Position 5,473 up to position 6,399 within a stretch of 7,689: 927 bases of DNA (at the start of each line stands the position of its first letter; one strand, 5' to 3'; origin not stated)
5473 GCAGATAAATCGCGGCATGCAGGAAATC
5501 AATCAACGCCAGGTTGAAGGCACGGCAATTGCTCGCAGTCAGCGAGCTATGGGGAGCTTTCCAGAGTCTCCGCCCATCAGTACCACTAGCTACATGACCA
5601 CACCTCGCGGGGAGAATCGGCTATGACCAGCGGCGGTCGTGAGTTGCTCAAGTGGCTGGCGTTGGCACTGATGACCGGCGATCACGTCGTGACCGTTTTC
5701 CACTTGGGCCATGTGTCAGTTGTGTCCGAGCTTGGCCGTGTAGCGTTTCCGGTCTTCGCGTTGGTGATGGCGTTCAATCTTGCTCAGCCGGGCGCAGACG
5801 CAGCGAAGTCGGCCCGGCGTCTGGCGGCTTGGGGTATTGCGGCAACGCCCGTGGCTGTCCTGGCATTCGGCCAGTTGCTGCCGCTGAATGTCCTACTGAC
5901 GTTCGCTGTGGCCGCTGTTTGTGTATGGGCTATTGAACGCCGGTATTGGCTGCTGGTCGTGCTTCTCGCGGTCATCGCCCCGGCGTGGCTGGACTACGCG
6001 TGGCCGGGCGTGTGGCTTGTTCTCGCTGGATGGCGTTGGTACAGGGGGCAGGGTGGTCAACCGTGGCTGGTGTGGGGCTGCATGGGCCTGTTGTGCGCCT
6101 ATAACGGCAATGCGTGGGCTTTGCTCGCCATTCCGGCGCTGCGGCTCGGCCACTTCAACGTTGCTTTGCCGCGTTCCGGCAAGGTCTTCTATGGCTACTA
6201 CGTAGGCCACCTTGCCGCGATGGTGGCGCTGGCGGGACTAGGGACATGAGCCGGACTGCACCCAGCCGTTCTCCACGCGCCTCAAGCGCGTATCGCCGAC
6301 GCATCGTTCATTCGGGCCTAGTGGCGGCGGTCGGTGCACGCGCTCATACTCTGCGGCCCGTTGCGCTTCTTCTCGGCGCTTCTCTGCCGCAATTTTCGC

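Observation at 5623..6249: TraX-like pilin N-acetylase homologue coupled to the inovirus assembly gene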

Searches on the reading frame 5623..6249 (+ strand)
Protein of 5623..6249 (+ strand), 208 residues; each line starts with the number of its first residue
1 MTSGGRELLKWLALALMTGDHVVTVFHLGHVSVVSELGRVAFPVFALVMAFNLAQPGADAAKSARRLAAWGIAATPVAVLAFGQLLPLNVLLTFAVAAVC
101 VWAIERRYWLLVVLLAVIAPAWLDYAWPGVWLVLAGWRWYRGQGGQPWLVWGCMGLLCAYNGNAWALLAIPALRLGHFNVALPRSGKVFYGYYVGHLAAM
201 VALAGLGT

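Call 3: search_protein_families(library=pfam, proteins=[window:5623-6249:+], max_evalue=1)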
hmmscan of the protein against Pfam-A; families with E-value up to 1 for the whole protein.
window:5623-6249:+ (208 aa): 2 families
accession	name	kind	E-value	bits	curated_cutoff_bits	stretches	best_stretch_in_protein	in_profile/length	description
PF05857.17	TraX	-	2.6e-42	145.6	25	1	6-203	2-216/217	TraX protein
PF23479.1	Microp_apicomplexa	-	0.26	11.5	27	1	75-94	4-23/65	Apicomplexa microprotein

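Call 4: search_protein_families(library=ncbifam, proteins=[window:5623-6249:+], max_evalue=1)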
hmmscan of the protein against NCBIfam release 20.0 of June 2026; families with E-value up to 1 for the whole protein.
window:5623-6249:+ (208 aa): 3 families
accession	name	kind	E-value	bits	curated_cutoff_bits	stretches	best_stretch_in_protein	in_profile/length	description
NF010454.0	PRK13882.1-1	subfamily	3.2e-83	278.6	206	1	1-204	1-205/209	conjugal transfer protein TrbP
TIGR02755.1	TraX_Ftype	equivalog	8.5e-13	48.9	149.35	1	3-151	6-160/224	type-F conjugative transfer system pilin acetylase TraX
NF010260.0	PRK13706.1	equivalog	4.6e-11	43.1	419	1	3-149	30-180/248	conjugal transfer pilus acetylase TraX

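Call 5: search_protein_families(library=phrogs, proteins=[window:5623-6249:+], max_evalue=0.1)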
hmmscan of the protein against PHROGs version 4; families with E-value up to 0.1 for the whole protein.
window:5623-6249:+ (208 aa): 1 family
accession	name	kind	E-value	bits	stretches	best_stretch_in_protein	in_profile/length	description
phrog_5529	-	other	3.5e-83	279.6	1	1-204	1-208/213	transfer protein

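Call 7: search_dna_similar(query=window:5623-6249:+, collection=phages, mode=protein, max_rows=60)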
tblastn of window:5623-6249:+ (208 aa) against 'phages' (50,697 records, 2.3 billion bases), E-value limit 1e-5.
Records with a match: 12; places in all: 12; records where one place covers at least 80% of the query: 12.
Best place of each record, by identity: <60% 12.
By first word of the organism name: Xanthomonas 9; Stenotrophomonas 2; Vibrio 1.
By host as written in the record: Xanthomonas oryzae ATCC 35933 2; Xanthomonas oryzae pv. oryzicola 2; Stenotrophomonas maltophilia str. Khak84 2; Xanthomonas axonopodis pv. citri 2; Xanthomonas vesicatoria 1; - 1; Xanthomonas campestris 1; Xanthomonas campestris pv. campestris SU1 1.
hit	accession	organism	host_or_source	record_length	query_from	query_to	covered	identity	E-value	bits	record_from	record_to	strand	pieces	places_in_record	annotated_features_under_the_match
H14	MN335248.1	Vibrio phage XacF13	Xanthomonas vesicatoria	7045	1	206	99%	58.5%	5e-48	173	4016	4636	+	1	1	hypothetical protein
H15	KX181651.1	Xanthomonas phage Xf109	Xanthomonas oryzae ATCC 35933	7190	1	206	99%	58.2%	7e-46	167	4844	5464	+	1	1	conjugal transfer protein TrbP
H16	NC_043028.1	Xanthomonas phage Xf109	Xanthomonas oryzae ATCC 35933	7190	1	206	99%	58.2%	7e-46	167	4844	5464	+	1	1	conjugal transfer protein TrbP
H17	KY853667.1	Xanthomonas phage Xf409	Xanthomonas oryzae pv. oryzicola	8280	1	206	99%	57.2%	8e-47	169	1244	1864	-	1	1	conjugal transfer protein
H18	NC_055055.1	Xanthomonas phage Xf409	Xanthomonas oryzae pv. oryzicola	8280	1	206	99%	57.2%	8e-47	169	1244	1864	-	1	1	conjugal transfer protein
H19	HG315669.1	Stenotrophomonas phage SMA6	Stenotrophomonas maltophilia str. Khak84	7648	1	204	98%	56.1%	7e-43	158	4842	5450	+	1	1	trbP-related | hypothetical protein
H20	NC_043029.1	Stenotrophomonas phage SMA6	Stenotrophomonas maltophilia str. Khak84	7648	1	204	98%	56.1%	7e-43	158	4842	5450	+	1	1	trbP-related | hypothetical protein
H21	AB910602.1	Xanthomonas phage XacF1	Xanthomonas axonopodis pv. citri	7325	1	204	98%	54.8%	3e-44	162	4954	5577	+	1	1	hypothetical protein (x2)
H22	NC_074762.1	Xanthomonas phage XacF1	Xanthomonas axonopodis pv. citri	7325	1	204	98%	54.8%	3e-44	162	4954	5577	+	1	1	hypothetical protein (x2)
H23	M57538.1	Xanthomonas phage Cf1c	-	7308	1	204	98%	54.8%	3e-44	162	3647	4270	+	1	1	hypothetical protein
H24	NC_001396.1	Xanthomonas phage Cf1c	Xanthomonas campestris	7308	1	204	98%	54.8%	3e-44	162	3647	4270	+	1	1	transfer protein | Zot-like toxin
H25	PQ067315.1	Xanthomonas phage fSU1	Xanthomonas campestris pv. campestris ...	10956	9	204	94%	49.3%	1e-34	170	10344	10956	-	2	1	hypothetical protein (x3)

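Call 16: find_homologous_proteins(query=window:5623-6246:+, max_evalue=0.001)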
Query window:5623-6246:+ (208 aa): 424 proteins with E <= 0.001 among 4159 candidates; the best 120 are listed.
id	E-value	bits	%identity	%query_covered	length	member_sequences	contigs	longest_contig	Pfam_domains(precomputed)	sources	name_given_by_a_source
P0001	2.0e-111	389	89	94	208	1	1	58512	PF05857.18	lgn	-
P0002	1.3e-109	383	84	100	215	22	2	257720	PF05857.18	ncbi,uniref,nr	ncbi:TraX family protein [Stenotrophomonas maltophilia]|uniref:Conjugal transfer protein n=1 Tax=Ste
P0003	1.3e-109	383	83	99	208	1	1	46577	PF05857.18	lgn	-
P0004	1.6e-109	383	86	93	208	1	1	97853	PF05857.18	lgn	-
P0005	1.9e-109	382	85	94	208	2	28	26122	PF05857.18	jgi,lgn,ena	-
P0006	2.2e-108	379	86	98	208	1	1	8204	PF05857.18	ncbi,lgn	ncbi:TPA: TraX family protein [Stenotrophomonas maltophilia]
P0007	1.7e-106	373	84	98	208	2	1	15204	PF05857.18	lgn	-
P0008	3.3e-104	365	83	94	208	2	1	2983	PF05857.18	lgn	-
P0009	4.5e-104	365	82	94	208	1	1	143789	PF05857.18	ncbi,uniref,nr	ncbi:conjugal transfer protein [Stenotrophomonas maltophilia]|uniref:Conjugal transfer protein n=1 T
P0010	5.6e-104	364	81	94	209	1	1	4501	PF05857.18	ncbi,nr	ncbi:conjugal transfer protein [bacterium AM6]|nr:conjugal transfer protein [bacterium AM6]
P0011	1.5e-101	357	81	96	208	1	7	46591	PF05857.18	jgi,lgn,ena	-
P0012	9.4e-101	354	77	99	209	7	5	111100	PF05857.18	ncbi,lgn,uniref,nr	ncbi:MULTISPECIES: TraX family protein [Stenotrophomonas maltophilia group]|uniref:TraX family prote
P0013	1.2e-100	354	81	96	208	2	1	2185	PF05857.18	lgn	-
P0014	9.6e-100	351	80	96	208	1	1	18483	PF05857.18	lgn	-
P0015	2.2e-99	349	81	96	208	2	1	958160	PF05857.18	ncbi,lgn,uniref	ncbi:TraX family protein [Stenotrophomonas indicatrix]|uniref:TraX family protein n=1 Tax=Stenotroph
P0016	7.4e-99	348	81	98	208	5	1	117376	PF05857.18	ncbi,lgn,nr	ncbi:conjugal transfer protein [Stenotrophomonas maltophilia]|nr:conjugal transfer protein [Stenotro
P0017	9.9e-99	347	79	96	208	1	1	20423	PF05857.18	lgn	-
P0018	1.8e-98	346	79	96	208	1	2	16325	PF05857.18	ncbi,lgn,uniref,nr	ncbi:TraX family protein [Stenotrophomonas indicatrix]|uniref:TraX family protein n=1 Tax=Stenotroph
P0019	2.0e-98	346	77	99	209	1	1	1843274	PF05857.18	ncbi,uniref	ncbi:TraX family protein [Stenotrophomonas maltophilia]|uniref:TraX family protein n=1 Tax=Stenotrop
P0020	2.3e-98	346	78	98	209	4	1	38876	PF05857.18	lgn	-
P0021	2.6e-98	346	79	100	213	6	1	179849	PF05857.18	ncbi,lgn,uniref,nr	ncbi:TraX family protein [Stenotrophomonas sp. GD03777]|uniref:TraX family protein n=1 Tax=Stenotrop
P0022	2.7e-98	346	78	94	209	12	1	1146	PF05857.18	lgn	-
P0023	9.1e-98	344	80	98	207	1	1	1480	PF05857.18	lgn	-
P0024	2.7e-97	343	79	98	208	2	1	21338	PF05857.18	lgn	-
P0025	3.3e-97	342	77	99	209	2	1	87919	PF05857.18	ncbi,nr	ncbi:conjugal transfer protein [Stenotrophomonas maltophilia]|nr:conjugal transfer protein [Stenotro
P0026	3.8e-97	342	76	99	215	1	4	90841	PF05857.18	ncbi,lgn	ncbi:MAG: TraX family protein [Stenotrophomonas sp.]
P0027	1.8e-96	340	78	98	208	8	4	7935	PF05857.18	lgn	-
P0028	1.1e-95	337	75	99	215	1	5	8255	PF05857.18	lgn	-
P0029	1.9e-92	327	75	99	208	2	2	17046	PF05857.18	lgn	-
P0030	1.3e-87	311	67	99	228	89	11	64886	PF05857.18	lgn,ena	-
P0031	1.4e-87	311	68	98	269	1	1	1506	PF05857.18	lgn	-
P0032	2.8e-86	307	66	99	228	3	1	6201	PF05857.18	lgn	-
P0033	1.3e-85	304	66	94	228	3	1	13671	PF05857.18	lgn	-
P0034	3.3e-85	303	66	94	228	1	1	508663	PF05857.18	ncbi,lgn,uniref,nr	ncbi:TraX family protein [Stenotrophomonas indicatrix]|uniref:TraX family protein n=1 Tax=Stenotroph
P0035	6.2e-85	302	65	99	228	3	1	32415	PF05857.18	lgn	-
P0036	7.5e-84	299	64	99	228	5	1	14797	PF05857.18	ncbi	-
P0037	2.2e-83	297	65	94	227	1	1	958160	PF05857.18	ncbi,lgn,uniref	ncbi:TraX family protein [Stenotrophomonas indicatrix]|uniref:TraX family protein n=1 Tax=Stenotroph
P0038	9.0e-83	295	64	99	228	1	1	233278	PF05857.18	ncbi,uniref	ncbi:TraX family protein [Stenotrophomonas sp. TWI143]|uniref:TraX family protein n=1 Tax=Stenotroph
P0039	9.3e-83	295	64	99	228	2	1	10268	PF05857.18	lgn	-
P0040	1.3e-82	295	65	99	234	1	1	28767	PF05857.18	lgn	-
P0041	9.2e-81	289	63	99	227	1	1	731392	PF05857.18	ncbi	ncbi:TraX family protein [Stenotrophomonas sp. PSU-St22]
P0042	5.4e-75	270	61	94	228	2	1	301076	PF05857.18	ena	-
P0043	1.6e-74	268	62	99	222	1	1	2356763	PF05857.18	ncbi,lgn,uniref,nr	ncbi:TraX family protein [Stenotrophomonas indicatrix]|uniref:TraX family protein n=1 Tax=Stenotroph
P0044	2.1e-74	268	88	70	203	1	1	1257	PF05857.18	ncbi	-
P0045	4.8e-74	267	61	99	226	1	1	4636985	PF05857.18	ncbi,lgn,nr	ncbi:TraX family protein [Stenotrophomonas maltophilia]|nr:TraX family protein [Stenotrophomonas mal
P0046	7.9e-74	266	63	93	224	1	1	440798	PF05857.18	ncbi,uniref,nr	ncbi:hypothetical protein M2299_000298 [Stenotrophomonas sp. 1278]|uniref:TraX family protein n=1 Ta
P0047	5.2e-73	263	66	96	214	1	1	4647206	PF05857.18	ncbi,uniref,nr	ncbi:TraX family protein [Xanthomonas translucens]|uniref:TraX family protein n=1 Tax=Xanthomonas ca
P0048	5.7e-73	263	61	99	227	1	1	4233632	PF05857.18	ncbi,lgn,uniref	ncbi:TraX family protein [Stenotrophomonas cyclobalanopsidis]|uniref:TraX family protein n=1 Tax=Ste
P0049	6.4e-73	263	61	99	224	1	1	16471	PF05857.18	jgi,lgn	-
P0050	1.8e-72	261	57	100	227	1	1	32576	PF05857.18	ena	-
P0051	3.8e-72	260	59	98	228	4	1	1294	PF05857.18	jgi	jgi:hypothetical protein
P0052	1.8e-71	258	59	99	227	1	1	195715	PF05857.18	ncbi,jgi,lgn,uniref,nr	ncbi:TraX family protein [Stenotrophomonas sp.]|uniref:TraX family protein n=1 Tax=Stenotrophomonas 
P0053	2.7e-71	258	60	99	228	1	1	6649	PF05857.18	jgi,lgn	-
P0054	2.9e-71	257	60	93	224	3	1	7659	PF05857.18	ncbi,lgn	-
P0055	3.0e-71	257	58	96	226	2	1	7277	PF05857.18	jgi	jgi:hypothetical protein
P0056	8.1e-71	256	59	94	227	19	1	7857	PF05857.18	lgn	-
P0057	9.6e-70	252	61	98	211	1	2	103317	PF05857.18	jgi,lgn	jgi:hypothetical protein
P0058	2.1e-69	251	57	95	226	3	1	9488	PF05857.18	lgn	-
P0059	1.9e-68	248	62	94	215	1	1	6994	PF05857.18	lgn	-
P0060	1.3e-67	246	54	98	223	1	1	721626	PF05857.18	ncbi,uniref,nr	ncbi:TraX family protein [Stenotrophomonas sp. CFBP 13725]|uniref:TraX family protein n=1 Tax=Stenot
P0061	1.5e-67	245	58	94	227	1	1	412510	PF05857.18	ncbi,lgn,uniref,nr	ncbi:TraX family protein [Stenotrophomonas rhizophila]|uniref:TraX family protein n=1 Tax=Stenotroph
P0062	7.4e-67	243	61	96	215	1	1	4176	PF05857.18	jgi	jgi:hypothetical protein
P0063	2.6e-66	241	57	94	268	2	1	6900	PF05857.18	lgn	-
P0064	6.9e-66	240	61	95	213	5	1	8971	PF05857.18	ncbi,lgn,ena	-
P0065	1.5e-65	239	61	94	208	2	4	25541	PF05857.18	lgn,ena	-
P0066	5.8e-65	237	62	94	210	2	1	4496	PF05857.18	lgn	-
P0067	1.1e-64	236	64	95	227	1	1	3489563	PF05857.18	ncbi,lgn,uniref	ncbi:TraX family protein [Stenotrophomonas sp. JC08]|uniref:TraX family protein n=1 Tax=Stenotrophom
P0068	1.1e-64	236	56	98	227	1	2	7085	PF05857.18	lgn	-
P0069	3.3e-64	234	55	96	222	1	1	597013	PF05857.18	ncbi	ncbi:UNVERIFIED_ORG: hypothetical protein M2420_000824 [Stenotrophomonas maltophilia]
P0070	2.3e-63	232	60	94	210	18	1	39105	PF05857.18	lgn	-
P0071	3.7e-63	231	61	98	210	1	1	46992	PF05857.18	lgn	-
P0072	5.0e-63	231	60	99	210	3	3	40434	PF05857.18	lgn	-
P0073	5.8e-63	230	55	99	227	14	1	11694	PF05857.18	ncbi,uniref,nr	ncbi:TraX family protein [Xanthomonas hortorum]|uniref:TraX family protein n=1 Tax=Xanthomonas horto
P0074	7.9e-63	230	56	96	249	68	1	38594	PF05857.18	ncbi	-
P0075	8.2e-63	230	55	98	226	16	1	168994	PF05857.18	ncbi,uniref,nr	ncbi:conjugal transfer protein [Xanthomonas axonopodis pv. melhusii]|uniref:Conjugal transfer protei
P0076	9.5e-63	230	53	99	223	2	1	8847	PF05857.18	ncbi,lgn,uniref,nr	ncbi:TraX family protein [Xanthomonas citri]|uniref:TraX family protein n=1 Tax=Xanthomonas citri Ta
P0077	2.2e-62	228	59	98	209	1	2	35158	PF05857.18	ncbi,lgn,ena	-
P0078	4.5e-62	227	56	95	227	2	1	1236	PF05857.18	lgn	-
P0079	1.1e-61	226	58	96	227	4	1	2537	PF05857.18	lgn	-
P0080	1.3e-61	226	55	93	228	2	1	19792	PF05857.18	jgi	-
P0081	1.4e-61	226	59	98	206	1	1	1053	PF05857.18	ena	-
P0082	1.9e-61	225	55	98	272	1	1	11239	PF05857.18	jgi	-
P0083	2.4e-61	225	54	100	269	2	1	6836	PF05857.18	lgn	-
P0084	2.9e-61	225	54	100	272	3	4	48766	PF05857.18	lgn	-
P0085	8.2e-61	223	59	98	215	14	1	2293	PF05857.18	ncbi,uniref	ncbi:TraX family protein [Xanthomonas vasicola pv. vasculorum]|uniref:TraX family protein n=3 Tax=Xa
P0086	8.7e-61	223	57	94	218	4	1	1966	PF05857.18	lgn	-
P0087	1.0e-60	223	54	99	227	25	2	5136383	PF05857.18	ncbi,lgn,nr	ncbi:Conjugal transfer protein [Xanthomonas campestris pv. nigromaculans]|nr:conjugal transfer prote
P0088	1.4e-60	223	56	95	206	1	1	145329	PF05857.18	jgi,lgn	-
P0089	1.7e-60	222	57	98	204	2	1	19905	PF05857.18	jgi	-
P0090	2.2e-60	222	58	93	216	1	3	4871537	PF05857.18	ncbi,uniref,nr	ncbi:TraX family protein [Xanthomonas theicola]|uniref:Conjugal transfer protein n=1 Tax=Xanthomonas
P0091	2.7e-60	222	58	99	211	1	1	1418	PF05857.18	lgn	-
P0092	3.4e-60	221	61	95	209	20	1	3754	PF05857.18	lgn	-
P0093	3.5e-60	221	58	98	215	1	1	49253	PF05857.18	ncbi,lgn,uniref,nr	ncbi:TraX family protein [Xanthomonas euvesicatoria]|uniref:TraX family protein n=1 Tax=Xanthomonas 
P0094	3.5e-60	221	57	100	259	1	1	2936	PF05857.18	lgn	-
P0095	4.1e-60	221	59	94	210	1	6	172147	PF05857.18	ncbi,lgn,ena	-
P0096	5.3e-60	221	58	99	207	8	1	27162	PF05857.18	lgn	-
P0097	1.5e-59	219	56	95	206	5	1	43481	PF05857.18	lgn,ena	-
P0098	1.9e-59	219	59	98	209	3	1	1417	PF05857.18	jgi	-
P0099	3.4e-59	218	53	99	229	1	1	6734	PF05857.18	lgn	-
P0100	4.0e-59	218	54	95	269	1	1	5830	PF05857.18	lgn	-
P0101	4.1e-59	218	58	98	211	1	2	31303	PF05857.18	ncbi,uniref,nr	ncbi:conjugal transfer protein [Xanthomonas euvesicatoria]|uniref:TraX family protein n=1 Tax=Xantho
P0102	4.7e-59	218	53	99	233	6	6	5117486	PF05857.18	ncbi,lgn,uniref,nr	ncbi:TraX family protein [Xanthomonas arboricola]|uniref:TraX family protein n=2 Tax=Xanthomonas arb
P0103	5.5e-59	217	53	98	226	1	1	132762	PF05857.18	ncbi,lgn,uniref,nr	ncbi:conjugal transfer protein [Xanthomonas campestris pv. pennamericanum]|uniref:TraX family protei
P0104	6.6e-59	217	57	95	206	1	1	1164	PF05857.18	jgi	-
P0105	7.1e-59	217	54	99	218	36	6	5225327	PF05857.18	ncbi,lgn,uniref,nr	ncbi:conjugal transfer protein [Xanthomonas phaseoli pv. phaseoli]|uniref:Conjugal transfer protein 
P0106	7.1e-59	217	57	95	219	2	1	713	PF05857.18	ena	-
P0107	8.7e-59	217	54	98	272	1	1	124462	PF05857.18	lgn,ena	-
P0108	1.1e-58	216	55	98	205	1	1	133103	PF05857.18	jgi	jgi:hypothetical protein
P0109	1.2e-58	216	53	95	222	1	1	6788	PF05857.18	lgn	-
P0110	1.2e-58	216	57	99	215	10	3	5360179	PF05857.18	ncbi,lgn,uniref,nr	ncbi:hypothetical protein LMG31884_22610 [Xanthomonas hydrangeae]|uniref:TraX family protein n=1 Tax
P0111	1.6e-58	216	58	98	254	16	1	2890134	PF05857.18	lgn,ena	-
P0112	3.3e-58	215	55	95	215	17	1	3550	PF05857.18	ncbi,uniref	ncbi:TraX family protein [Xanthomonas perforans]|uniref:TraX family protein n=1 Tax=Xanthomonas perf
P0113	3.9e-58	215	54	98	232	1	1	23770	PF05857.18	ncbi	ncbi:MAG: TraX family protein [Xanthomonas sp.]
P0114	4.3e-58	214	52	98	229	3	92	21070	PF05857.18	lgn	-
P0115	5.2e-58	214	58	95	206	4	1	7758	PF05857.18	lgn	-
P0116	5.3e-58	214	53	100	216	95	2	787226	PF05857.18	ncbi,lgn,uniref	ncbi:TraX family protein [Xanthomonas campestris]|uniref:TraX family protein n=1 Tax=Xanthomonas cam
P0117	5.6e-58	214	52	98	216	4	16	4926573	PF05857.18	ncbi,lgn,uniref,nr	ncbi:conjugal transfer protein [Xanthomonas nasturtii]|uniref:Conjugal transfer protein n=1 Tax=Xant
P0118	6.0e-58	214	60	95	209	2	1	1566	PF05857.18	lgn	-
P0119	6.4e-58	214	58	98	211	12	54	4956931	PF05857.18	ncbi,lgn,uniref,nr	ncbi:TPA: conjugal transfer protein [Xanthomonas vasicola pv. zeae]|uniref:Conjugal transfer protein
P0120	8.1e-58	213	57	99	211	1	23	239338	PF05857.18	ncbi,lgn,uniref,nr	ncbi:TraX family protein [Stenotrophomonas maltophilia]|uniref:TraX family protein n=1 Tax=Stenotrop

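Call 19: find_related_loci(query=A1, collection=genome_contigs, flank=8000)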
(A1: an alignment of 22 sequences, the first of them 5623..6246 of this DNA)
Query A1 (208 aa) in genome_contigs; peptide patterns used: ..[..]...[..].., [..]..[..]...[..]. (x = any residue, [..] = any of these).
600 stretches matched a pattern (row limit reached: there are more); 201 encode a relative of the query (tblastn E <= 1e-3); the best 80 are kept; 80 distinct loci.
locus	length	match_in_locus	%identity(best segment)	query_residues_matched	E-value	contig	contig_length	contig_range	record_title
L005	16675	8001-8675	67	1-206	1e-89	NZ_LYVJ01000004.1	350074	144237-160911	Stenotrophomonas maltophilia strain Sm46PAILV contig004, whole genome shotgun sequence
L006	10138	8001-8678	57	1-207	1e-74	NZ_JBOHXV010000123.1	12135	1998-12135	MAG: Stenotrophomonas sp. isolate SE1515_concoct.bin.19 NODE_544_length_12135_cov_1.590856, whole genome shotgun sequenc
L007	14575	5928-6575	56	1-200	3e-70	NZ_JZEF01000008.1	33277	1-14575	Xanthomonas arboricola pv. juglandis strain CFBP 2528 Xarjug-CFBP2528-G18, whole genome shotgun sequence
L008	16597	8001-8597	64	1-198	1e-68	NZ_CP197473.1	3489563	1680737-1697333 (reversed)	Stenotrophomonas sp. JC08 chromosome, complete genome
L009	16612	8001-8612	59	1-204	2e-66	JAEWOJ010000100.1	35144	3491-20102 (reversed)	MAG: Proteobacteria bacterium isolate OH_SBlB_59 k127_1631967, whole genome shotgun sequence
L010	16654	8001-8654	56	1-200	3e-66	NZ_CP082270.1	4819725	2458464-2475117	Stenotrophomonas forensis strain DFS-20110405 chromosome, complete genome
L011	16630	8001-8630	61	1-195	9e-66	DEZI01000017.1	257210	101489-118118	MAG TPA_asm: Stenotrophomonas maltophilia isolate UBA3136 UBA3136_contig_55, whole genome shotgun sequence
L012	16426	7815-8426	56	1-202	4e-64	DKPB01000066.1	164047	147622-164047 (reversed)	MAG TPA_asm: Stenotrophomonas sp. UBA7346 UBA7346_contig_84, whole genome shotgun sequence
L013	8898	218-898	54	1-204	2e-63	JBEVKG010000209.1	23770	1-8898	MAG: Xanthomonas sp. isolate T4R1BO_autometa_bin_38 T4R1BO_autometa_bin_38_k133_11912044, whole genome shotgun sequence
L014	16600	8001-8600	53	1-196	9e-63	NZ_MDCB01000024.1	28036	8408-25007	Xanthomonas albilineans strain CFBP2523 Xalb-CFBP2523-G1024, whole genome shotgun sequence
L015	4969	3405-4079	56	1-206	5e-61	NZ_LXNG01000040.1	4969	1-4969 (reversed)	Xanthomonas floridensis strain WHRI 8848 scf_21893_45, whole genome shotgun sequence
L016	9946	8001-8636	51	1-204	7e-61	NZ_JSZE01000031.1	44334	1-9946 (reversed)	Xanthomonas cannabis pv. cannabis strain NCPPB 2877 contig_31, whole genome shotgun sequence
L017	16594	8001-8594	57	1-196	9e-60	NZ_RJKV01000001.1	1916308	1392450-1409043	Stenotrophomonas rhizophila strain BIGb0145 Ga0304781_11, whole genome shotgun sequence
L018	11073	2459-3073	56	1-203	3e-59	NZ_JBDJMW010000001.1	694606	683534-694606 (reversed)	Stenotrophomonas sp. TWI587 contig00001, whole genome shotgun sequence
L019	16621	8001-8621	57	1-206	8e-59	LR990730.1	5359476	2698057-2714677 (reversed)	Xanthomonas sp. LMG 31884 genome assembly, chromosome: LMG31884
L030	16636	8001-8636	51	1-204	6e-53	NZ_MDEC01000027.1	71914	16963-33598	Xanthomonas codiaei strain CFBP4690 Xcod-CFBP4690-G1027, whole genome shotgun sequence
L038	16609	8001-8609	53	1-204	7e-49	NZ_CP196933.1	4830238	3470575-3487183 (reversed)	Stenotrophomonas sp. S11A1a chromosome, complete genome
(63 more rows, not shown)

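Call 20: find_related_loci(query=A1, collection=viral_contigs, flank=8000)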
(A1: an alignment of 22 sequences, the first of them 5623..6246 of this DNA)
Query A1 (208 aa) in viral_contigs; peptide patterns used: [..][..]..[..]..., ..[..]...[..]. (x = any residue, [..] = any of these).
251 stretches matched a pattern; 208 encode a relative of the query (tblastn E <= 1e-3); the best 80 are kept; 80 distinct loci.
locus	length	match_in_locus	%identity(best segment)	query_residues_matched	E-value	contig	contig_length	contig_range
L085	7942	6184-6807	96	1-208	1e-126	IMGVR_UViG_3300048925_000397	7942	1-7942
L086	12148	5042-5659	86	1-206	3e-114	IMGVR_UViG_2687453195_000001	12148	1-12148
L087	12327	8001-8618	79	1-206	7e-95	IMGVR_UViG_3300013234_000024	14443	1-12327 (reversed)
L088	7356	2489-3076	79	1-196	2e-92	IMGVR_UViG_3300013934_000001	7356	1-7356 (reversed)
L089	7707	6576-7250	68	1-206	7e-92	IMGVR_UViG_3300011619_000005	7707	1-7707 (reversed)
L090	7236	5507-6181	66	1-206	2e-89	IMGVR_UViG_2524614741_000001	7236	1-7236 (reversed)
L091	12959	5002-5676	66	1-206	4e-89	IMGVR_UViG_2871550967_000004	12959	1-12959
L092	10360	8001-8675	67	1-206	2e-89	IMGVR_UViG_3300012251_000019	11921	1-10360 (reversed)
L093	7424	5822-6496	67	1-206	3e-89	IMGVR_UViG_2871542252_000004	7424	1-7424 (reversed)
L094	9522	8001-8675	65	1-206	1e-88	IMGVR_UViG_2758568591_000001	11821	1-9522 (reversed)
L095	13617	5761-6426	67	1-203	1e-88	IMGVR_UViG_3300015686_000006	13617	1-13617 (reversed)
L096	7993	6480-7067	79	1-196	3e-87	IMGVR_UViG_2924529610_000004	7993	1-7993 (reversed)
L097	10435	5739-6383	66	1-196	9e-87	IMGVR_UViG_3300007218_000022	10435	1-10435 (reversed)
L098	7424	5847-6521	64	1-206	2e-86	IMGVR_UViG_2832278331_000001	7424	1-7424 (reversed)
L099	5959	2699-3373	66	1-206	1e-85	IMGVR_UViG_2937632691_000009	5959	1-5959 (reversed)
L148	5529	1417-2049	57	1-204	2e-61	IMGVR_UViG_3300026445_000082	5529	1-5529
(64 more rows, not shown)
